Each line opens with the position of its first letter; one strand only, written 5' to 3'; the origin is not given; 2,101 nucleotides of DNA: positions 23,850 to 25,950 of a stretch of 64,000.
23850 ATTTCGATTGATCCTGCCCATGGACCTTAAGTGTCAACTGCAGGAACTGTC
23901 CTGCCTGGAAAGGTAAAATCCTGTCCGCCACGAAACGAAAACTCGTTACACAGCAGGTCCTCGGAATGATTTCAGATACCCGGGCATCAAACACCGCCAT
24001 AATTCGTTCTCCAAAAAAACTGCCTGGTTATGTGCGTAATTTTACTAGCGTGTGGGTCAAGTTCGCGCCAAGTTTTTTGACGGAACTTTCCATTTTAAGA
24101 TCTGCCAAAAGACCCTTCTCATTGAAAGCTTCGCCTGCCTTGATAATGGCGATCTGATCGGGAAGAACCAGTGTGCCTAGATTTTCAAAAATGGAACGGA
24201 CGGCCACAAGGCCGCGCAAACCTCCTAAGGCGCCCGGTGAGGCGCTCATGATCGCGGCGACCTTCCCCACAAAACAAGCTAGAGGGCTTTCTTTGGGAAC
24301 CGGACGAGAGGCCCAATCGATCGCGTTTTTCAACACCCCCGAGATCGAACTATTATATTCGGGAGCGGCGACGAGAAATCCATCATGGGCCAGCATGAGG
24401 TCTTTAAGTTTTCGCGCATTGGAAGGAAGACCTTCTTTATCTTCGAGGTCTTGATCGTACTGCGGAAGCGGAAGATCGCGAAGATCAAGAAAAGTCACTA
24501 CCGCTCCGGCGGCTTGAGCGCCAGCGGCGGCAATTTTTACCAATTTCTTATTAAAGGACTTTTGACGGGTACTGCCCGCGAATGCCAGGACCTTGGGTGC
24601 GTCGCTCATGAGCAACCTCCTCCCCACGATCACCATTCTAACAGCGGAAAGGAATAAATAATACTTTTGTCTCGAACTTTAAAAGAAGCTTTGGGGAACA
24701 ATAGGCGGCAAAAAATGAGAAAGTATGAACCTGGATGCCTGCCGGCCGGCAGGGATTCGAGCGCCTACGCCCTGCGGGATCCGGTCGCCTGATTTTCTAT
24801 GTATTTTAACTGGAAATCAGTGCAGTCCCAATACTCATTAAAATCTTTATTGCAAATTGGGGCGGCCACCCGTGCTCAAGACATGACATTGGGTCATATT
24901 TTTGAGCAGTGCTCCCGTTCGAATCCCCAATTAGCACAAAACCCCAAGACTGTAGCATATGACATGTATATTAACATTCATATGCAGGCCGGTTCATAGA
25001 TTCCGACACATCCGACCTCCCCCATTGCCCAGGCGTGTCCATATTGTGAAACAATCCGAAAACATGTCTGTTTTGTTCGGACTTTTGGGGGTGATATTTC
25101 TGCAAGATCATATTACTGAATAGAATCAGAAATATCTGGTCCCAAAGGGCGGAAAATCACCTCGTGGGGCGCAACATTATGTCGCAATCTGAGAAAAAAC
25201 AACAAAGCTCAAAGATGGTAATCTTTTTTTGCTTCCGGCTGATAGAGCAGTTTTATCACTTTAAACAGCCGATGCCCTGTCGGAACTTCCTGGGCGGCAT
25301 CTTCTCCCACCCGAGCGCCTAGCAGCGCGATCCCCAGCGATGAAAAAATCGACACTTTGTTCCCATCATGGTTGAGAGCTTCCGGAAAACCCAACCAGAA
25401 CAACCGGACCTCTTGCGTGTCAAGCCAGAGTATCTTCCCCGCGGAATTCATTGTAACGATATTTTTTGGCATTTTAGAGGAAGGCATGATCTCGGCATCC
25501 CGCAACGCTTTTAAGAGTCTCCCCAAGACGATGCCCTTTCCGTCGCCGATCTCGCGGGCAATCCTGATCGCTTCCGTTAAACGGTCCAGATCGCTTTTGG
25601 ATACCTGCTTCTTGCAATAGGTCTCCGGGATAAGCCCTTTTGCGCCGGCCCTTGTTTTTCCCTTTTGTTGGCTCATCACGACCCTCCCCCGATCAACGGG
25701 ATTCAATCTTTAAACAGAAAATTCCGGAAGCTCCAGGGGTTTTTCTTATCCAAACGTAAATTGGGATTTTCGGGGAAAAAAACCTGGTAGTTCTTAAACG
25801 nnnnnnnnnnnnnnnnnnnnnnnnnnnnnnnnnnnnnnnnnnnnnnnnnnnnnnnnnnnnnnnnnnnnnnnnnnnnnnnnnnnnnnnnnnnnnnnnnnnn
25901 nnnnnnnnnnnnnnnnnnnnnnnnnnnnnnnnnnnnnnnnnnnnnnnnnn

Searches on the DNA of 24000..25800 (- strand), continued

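Call 62: search_rna_families(source=L058, start=5400, end=6050, threshold=evalue, max_evalue=10, show_alignments=4)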
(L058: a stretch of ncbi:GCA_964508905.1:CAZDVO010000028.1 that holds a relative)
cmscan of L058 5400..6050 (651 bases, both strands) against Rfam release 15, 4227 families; matches with E-value up to 10: 6.
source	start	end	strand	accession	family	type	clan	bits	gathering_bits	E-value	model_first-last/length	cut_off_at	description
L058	5907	5943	-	RF02442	SpF66_sRNA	Gene; sRNA;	-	20.6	42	0.011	192-228/239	no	Streptococcus sRNA SpF66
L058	5861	5953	+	RF02905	sRNA41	Gene; sRNA;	-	16.8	45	5.7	1-113/113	no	Archaeal Small RNA 41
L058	5896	5945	+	RF02399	NsiR1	Gene; sRNA;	-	15.4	39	2.6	1-60/60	no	Nitrogen stress-induced RNA 1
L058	5529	5653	-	RF02110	DLEU2_6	Gene; lncRNA;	-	14.1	60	5.8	1-135/135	no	Deleted in lymphocytic leukemia 2 conserved region 6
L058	5641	5736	+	RF04087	MIR5565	Gene; miRNA;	-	13.6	80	9.5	1-109/109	no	MIR5565 microRNA precursor family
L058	5753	5784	+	RF03533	SQ1002_RNA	Gene; sRNA;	-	13.4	128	2.8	71-102/237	no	Clostridioides difficile sRNA SQ1002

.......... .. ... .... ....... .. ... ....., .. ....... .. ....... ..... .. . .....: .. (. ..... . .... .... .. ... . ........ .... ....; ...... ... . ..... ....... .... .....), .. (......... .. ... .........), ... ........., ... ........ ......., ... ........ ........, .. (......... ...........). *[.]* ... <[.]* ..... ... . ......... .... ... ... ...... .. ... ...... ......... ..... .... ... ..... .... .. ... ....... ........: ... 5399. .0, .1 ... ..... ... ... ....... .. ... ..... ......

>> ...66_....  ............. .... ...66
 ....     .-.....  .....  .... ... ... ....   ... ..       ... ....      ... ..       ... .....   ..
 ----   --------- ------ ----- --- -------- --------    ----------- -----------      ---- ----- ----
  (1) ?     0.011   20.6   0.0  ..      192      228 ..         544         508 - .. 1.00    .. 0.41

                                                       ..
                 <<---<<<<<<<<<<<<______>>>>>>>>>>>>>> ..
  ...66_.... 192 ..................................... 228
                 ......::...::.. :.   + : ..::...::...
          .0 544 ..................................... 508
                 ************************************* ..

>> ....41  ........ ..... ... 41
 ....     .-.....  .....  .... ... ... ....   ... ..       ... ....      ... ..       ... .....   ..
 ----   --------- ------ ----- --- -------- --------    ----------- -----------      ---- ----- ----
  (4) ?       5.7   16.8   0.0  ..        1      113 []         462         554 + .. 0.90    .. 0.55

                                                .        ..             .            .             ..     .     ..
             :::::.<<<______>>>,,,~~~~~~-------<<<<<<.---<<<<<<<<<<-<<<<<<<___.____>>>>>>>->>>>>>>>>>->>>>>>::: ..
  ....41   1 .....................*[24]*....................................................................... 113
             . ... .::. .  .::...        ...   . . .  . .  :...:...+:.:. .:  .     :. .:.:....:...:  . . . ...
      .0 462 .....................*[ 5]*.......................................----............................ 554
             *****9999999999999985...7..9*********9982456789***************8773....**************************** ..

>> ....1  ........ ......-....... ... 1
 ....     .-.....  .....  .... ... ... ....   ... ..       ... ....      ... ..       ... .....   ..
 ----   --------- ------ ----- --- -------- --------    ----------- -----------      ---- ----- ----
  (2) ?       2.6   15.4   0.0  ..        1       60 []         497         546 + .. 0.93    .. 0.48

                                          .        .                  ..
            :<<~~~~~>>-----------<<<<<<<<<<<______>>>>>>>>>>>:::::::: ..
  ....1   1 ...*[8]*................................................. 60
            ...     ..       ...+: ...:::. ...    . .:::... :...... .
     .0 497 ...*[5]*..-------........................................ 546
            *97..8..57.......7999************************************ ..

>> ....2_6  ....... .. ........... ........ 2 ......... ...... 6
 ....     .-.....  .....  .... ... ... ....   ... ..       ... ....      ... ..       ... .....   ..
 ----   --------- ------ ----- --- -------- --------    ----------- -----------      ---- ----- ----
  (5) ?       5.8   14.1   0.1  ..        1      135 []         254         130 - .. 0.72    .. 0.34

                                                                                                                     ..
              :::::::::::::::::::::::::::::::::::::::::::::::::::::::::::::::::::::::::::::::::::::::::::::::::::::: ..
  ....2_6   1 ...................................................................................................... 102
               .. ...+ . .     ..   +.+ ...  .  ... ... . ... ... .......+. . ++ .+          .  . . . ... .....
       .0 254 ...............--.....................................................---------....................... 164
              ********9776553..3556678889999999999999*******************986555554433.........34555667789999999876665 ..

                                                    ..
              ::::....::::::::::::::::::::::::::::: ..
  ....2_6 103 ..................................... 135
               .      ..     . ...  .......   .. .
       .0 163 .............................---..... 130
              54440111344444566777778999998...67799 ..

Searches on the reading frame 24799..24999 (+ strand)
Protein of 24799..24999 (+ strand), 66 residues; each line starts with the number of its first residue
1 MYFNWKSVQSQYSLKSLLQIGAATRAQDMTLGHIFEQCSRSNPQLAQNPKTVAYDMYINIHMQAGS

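Call 54: search_protein_families(library=pfam, proteins=[L047:4326-5123:+, L047:3135-4055:-, window:24799-24999:+], max_evalue=0.1)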
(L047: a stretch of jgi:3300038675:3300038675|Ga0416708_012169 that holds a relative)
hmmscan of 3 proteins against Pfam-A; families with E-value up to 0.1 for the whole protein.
L047:4326-5123:+ (266 aa): 10 families
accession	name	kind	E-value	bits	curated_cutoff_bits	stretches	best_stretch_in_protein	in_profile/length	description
PF00665.32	rve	-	2.7e-12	47.3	32.6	1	139-244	2-102/102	Integrase core domain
PF13518.12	HTH_28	-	1.3e-11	44.8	25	1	11-62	1-52/52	Helix-turn-helix domain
PF13565.12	HTH_32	-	1.5e-11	45.1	33.7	1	38-114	1-73/73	Homeodomain-like domain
PF13551.12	HTH_29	-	2.5e-06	27.9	28.1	1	18-67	7-56/64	Winged helix-turn helix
PF13384.12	HTH_23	-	3e-06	27.3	24.6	1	10-54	5-49/50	Homeodomain-like domain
PF13011.12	LZ_Tnp_IS481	-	3.2e-06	27.8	22.2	1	25-65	28-68/85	leucine-zipper of insertion element IS481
PF13683.12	rve_3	-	8.2e-06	25.9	26.5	1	233-263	2-32/67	Integrase core domain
PF13276.12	HTH_21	-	4e-05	24.2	28.1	1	71-127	5-60/60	HTH-like domain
PF24764.1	rva_4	-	0.0085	16.3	26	1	138-212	4-75/194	Integrase core domain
PF02796.21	HTH_7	-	0.014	16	23.8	1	18-43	16-42/45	Helix-turn-helix domain of resolvase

L047:3135-4055:- (306 aa): 3 families
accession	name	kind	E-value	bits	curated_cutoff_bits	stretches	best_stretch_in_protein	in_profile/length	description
PF02661.23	Fic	-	7e-20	72.1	24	1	161-255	2-93/93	Fic/DOC family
PF01381.28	HTH_3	-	2.9e-05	24.4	23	1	15-52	9-46/55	Helix-turn-helix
PF13560.12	HTH_31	-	0.0046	17.7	27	1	15-54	14-54/64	Helix-turn-helix domain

window:24799-24999:+ (66 aa): 0 families

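Call 86: find_homologous_proteins(query=window:24799-24999:+, max_evalue=0.001)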
Query window:24799-24999:+ (66 aa): 1 proteins with E <= 0.001 among 1 candidates.
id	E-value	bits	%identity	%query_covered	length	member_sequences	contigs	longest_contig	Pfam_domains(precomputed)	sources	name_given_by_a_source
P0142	3.2e-37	142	100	100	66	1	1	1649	-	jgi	jgi:hypothetical protein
